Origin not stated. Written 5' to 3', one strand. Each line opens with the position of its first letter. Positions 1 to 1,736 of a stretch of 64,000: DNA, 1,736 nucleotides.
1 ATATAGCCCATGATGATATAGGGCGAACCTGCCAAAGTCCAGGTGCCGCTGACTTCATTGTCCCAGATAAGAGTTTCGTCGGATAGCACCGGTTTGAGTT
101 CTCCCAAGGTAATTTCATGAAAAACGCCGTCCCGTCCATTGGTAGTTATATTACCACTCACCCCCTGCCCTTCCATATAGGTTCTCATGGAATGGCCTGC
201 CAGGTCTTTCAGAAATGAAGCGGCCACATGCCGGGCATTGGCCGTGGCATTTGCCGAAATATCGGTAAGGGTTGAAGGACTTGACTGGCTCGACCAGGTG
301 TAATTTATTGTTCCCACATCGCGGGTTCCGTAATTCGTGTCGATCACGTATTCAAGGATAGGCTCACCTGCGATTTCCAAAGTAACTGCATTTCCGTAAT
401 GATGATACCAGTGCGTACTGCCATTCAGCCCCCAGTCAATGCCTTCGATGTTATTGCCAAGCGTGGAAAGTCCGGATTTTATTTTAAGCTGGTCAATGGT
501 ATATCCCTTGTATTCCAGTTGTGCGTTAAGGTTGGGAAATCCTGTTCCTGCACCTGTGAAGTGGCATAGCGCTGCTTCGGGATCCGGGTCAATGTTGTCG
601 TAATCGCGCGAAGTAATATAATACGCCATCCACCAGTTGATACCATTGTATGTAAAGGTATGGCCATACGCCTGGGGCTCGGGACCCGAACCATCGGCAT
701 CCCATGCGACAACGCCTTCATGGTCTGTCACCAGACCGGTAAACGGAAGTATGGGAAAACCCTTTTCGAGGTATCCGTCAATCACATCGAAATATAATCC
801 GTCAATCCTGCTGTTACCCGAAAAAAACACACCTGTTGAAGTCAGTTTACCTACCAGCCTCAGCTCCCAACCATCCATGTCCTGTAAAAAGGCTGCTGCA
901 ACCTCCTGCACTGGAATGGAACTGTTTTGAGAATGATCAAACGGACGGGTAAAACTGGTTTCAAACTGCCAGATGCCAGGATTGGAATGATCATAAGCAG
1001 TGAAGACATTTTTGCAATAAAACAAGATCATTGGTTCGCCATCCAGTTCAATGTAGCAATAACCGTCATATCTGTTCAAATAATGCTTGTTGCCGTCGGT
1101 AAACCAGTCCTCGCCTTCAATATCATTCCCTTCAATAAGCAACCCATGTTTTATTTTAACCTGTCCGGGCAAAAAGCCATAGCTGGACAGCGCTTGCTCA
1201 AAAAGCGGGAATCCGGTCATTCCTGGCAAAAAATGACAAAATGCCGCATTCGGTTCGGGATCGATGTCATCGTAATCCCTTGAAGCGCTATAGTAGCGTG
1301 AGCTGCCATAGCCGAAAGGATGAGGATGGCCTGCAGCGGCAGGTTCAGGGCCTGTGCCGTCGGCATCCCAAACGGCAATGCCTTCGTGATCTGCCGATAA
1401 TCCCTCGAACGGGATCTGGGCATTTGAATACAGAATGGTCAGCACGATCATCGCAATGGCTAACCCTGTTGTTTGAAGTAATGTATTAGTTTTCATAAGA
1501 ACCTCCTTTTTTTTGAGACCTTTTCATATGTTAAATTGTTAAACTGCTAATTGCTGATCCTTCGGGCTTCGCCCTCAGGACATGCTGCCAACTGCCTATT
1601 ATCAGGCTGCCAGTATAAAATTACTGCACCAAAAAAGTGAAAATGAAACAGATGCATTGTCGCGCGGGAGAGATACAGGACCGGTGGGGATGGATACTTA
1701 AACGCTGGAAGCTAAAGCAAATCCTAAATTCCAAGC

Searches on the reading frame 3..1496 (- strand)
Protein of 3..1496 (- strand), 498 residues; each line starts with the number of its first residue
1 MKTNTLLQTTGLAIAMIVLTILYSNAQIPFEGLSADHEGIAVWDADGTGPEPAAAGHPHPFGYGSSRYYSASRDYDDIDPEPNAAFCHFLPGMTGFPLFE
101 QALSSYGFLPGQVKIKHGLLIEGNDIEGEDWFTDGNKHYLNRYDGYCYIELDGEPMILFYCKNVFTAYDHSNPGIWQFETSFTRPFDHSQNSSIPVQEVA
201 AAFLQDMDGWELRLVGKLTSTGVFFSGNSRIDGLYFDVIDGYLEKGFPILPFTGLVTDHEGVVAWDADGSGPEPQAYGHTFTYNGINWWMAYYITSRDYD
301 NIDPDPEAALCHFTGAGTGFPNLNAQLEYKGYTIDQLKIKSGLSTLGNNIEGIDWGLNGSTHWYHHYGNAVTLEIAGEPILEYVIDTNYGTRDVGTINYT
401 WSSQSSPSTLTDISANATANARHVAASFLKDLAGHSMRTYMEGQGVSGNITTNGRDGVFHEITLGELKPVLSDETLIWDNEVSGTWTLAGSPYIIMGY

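Call 55: search_protein_families(library=pfam, proteins=[window:3-1496:-], max_evalue=0.001)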
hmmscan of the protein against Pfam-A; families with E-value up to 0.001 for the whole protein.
window:3-1496:- (498 aa): 0 families
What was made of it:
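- On REP / BIME: Only 9 window proteins were scanned against Pfam, and none is a transposase (call 55).
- None was found among the 9 window proteins scanned (call 55).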

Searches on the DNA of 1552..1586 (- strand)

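Call 34: build_rna_model(alignment_id=A1, structure=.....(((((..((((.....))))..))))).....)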
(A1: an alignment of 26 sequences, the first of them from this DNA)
Model R1 built from alignment A1 (26 sequences, 37 columns); structure: as given.
model positions 37; base pairs 9; branch points 0; effective number of sequences 26; information 1.419 bits per position. Calibrated on 0.2 Mb of random sequence (short: E-values are rough).
structure used (alignment columns):
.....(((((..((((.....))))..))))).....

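Call 36: search_with_rna_model(model_id=R1, sources=[window, L017, L022, L027, L028, L034, L036, L037, L038, L039, L040, L041, L042, L043, L044, L045, L046, L048, L049, L050, L052, L053, L054, L055, L058, L059, L060, L061, L062, L063, L064, L065, L066, L068, L069, L070, L072, L077, L078, L079, L081, L083, L084], max_evalue=10, make_alignment=true)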
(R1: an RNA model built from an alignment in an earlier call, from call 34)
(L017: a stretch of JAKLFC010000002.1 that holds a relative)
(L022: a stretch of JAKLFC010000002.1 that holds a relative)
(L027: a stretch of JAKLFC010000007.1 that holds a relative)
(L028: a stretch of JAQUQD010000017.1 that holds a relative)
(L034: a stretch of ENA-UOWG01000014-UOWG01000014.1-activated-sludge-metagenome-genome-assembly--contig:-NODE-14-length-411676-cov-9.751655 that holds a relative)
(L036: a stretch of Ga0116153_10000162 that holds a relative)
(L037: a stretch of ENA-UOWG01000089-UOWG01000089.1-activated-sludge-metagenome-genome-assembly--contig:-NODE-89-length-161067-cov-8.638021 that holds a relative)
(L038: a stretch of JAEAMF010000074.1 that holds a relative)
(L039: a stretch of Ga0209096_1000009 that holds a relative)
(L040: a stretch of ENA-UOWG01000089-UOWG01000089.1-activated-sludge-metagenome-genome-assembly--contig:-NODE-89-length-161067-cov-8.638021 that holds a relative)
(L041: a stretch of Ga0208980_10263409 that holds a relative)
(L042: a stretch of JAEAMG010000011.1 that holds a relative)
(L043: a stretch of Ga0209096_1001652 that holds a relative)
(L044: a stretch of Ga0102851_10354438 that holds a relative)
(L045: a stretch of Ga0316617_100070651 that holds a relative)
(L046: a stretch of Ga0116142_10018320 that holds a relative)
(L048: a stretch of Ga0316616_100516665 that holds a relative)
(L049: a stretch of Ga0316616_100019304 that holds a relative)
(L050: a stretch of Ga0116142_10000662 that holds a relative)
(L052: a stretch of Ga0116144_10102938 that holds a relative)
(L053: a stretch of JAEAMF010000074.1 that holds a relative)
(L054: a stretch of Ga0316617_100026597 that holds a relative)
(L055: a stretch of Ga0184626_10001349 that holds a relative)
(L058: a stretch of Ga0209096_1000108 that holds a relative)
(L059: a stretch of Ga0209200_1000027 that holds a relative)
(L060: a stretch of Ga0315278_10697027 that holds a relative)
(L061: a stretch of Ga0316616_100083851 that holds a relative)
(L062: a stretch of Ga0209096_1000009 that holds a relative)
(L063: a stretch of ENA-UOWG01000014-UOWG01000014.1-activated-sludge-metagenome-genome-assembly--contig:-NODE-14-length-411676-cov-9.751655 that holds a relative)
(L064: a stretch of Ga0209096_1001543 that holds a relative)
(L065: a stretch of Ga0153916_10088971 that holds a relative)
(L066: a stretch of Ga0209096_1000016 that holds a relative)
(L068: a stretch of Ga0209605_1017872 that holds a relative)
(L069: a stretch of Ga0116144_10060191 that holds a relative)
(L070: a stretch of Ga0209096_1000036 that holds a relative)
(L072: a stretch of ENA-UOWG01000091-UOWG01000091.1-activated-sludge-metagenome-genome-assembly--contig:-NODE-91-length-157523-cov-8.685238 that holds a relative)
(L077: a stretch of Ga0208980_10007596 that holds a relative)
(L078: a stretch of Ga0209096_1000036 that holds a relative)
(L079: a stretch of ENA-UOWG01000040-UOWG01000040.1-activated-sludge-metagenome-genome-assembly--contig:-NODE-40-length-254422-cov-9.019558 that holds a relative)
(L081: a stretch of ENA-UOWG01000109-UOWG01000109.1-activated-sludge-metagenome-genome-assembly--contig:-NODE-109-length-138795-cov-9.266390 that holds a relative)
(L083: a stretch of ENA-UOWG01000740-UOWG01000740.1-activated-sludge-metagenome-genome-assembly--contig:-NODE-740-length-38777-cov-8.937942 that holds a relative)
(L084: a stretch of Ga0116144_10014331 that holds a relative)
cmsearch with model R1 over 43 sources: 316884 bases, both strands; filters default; matches with E-value up to 10: 80.
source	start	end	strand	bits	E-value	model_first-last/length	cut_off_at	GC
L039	1194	1230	+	59.6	4e-17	1-37/37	no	0.59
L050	3151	3187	+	58.9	7e-17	1-37/37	no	0.57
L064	4646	4682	+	58.9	7e-17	1-37/37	no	0.57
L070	6476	6512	+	58.9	7e-17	1-37/37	no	0.57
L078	3081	3117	-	58.6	9e-17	1-37/37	no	0.59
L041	757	793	-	58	1.4e-16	1-37/37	no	0.65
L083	1765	1801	+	57.8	1.6e-16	1-37/37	no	0.54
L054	1485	1521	-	57.4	2.4e-16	1-37/37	no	0.62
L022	1401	1437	-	57.3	2.4e-16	1-37/37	no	0.65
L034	5072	5108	-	57.3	2.4e-16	1-37/37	no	0.65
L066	4820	4856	+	57.3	2.4e-16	1-37/37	no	0.65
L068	3523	3559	+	57.3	2.4e-16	1-37/37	no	0.65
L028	7669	7705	+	57.1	2.8e-16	1-37/37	no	0.57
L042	6226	6262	+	57.1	2.8e-16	1-37/37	no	0.57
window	63067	63103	-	56.6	4.3e-16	1-37/37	no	0.62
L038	10183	10219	+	56.4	4.9e-16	1-37/37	no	0.59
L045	1568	1602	+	55.8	8.3e-16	1-37/37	no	0.63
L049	1418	1452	+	55.8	8.3e-16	1-37/37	no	0.63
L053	2188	2222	+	55.8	8.3e-16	1-37/37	no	0.63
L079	207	241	+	55.8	8.3e-16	1-37/37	no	0.63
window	1552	1586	-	55.5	1e-15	1-37/37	no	0.6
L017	165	199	+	55.5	1e-15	1-37/37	no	0.6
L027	1386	1420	-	55.5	1e-15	1-37/37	no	0.6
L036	4928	4962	+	55.5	1e-15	1-37/37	no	0.6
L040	3898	3932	-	55.5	1e-15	1-37/37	no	0.6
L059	2068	2102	-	55.5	1e-15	1-37/37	no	0.6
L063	294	328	+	55.5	1e-15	1-37/37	no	0.6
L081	1544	1578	+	55.5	1e-15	1-37/37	no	0.6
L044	652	686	+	54.7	1.9e-15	1-37/37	no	0.63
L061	87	121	-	54.7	1.9e-15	1-37/37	no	0.63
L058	813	849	+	54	3.3e-15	1-37/37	no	0.57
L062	2656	2692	+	53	7.2e-15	1-37/37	no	0.54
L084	577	613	-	53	7.2e-15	1-37/37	no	0.54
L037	1866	1900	+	53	7.2e-15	1-37/37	no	0.6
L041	105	141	-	52.6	1e-14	1-37/37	no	0.59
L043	5864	5898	-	52.2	1.4e-14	1-37/37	no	0.57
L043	5905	5939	-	52.2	1.4e-14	1-37/37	no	0.57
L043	5946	5980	-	52.2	1.4e-14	1-37/37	no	0.57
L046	1915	1949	+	52.2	1.4e-14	1-37/37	no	0.57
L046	1956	1990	+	52.2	1.4e-14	1-37/37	no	0.57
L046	1997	2031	+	52.2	1.4e-14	1-37/37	no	0.57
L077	2812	2846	-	51.3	2.9e-14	1-37/37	no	0.66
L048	416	450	+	50.6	5e-14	1-37/37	no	0.66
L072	275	309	+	50.3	6.4e-14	1-37/37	no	0.57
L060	234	269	+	49.8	9.1e-14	1-37/37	no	0.67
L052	672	706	-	49.2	1.5e-13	1-37/37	no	0.57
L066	8925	8959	+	49.2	1.5e-13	1-37/37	no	0.57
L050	1011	1045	+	47.3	6.7e-13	1-37/37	no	0.69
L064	2506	2540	+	47.3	6.7e-13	1-37/37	no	0.69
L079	283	317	+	47.2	7.1e-13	1-37/37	no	0.63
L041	679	715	-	44.3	7.4e-12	1-37/37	no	0.62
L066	6568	6616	+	43.4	1.5e-11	1-37/37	no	0.69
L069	2245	2275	-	41.9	4.8e-11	5-37/37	no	0.58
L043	3179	3215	+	41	9.9e-11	1-37/37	no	0.65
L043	3644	3680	+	41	9.9e-11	1-37/37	no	0.65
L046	4215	4251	-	41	9.9e-11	1-37/37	no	0.65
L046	4680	4716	-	41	9.9e-11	1-37/37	no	0.65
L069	60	96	+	41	9.9e-11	1-37/37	no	0.65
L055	2925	2956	-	40.9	1.1e-10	1-37/37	no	0.59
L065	436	467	-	38.7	6.2e-10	1-37/37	no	0.56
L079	165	200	+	34.4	1.9e-08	1-37/37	no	0.61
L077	2853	2887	-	32.9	6.2e-08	1-37/37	no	0.54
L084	5605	5680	-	17.9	0.0089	1-37/37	no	0.54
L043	7239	7271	-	17.9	0.0095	1-37/37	no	0.61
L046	624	656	+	17.9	0.0095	1-37/37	no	0.61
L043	9457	9475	+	14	0.21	10-28/37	no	0.68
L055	3966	3987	-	13.5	0.29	6-32/37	no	0.5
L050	4657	4681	+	13.2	0.37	6-37/37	no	0.6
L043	4261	4292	-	11.9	1.1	1-37/37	no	0.59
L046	3603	3634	+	11.9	1.1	1-37/37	no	0.59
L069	677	708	-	11.9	1.1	1-37/37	no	0.59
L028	1107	1158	+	10.7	2.7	6-37/37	no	0.63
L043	7336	7394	-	10.4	3.4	1-37/37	no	0.58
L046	501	559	+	10.4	3.4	1-37/37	no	0.58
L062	2612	2625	+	9.1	9.6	13-26/37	no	0.71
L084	644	657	-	9.1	9.6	13-26/37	no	0.71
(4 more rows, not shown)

Alignment A2: 80 matches aligned to the model, 93 columns, each read 5' to 3' on its own strand. Consensus structure (alignment columns), stored with it:
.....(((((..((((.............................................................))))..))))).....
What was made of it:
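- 1552..1586 (-): Copy A: type-1 GA-hairpin core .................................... Covariance model: 55.5 bits, E 1e-15 (call 36).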

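Call 61: search_with_rna_model(model_id=R1, sources=[L085, L086, L087, L088], max_evalue=1)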
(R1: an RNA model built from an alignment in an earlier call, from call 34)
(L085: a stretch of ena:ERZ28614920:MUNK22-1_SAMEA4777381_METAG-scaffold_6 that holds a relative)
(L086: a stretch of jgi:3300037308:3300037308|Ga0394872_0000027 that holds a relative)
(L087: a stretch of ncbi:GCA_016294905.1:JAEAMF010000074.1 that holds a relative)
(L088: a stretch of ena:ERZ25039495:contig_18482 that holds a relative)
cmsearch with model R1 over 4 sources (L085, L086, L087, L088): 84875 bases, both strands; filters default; matches with E-value up to 1: 2.
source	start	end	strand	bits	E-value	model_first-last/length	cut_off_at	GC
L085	10890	10950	-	11.7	0.32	1-37/37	no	0.59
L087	12163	12207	+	10.9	0.63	1-37/37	no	0.6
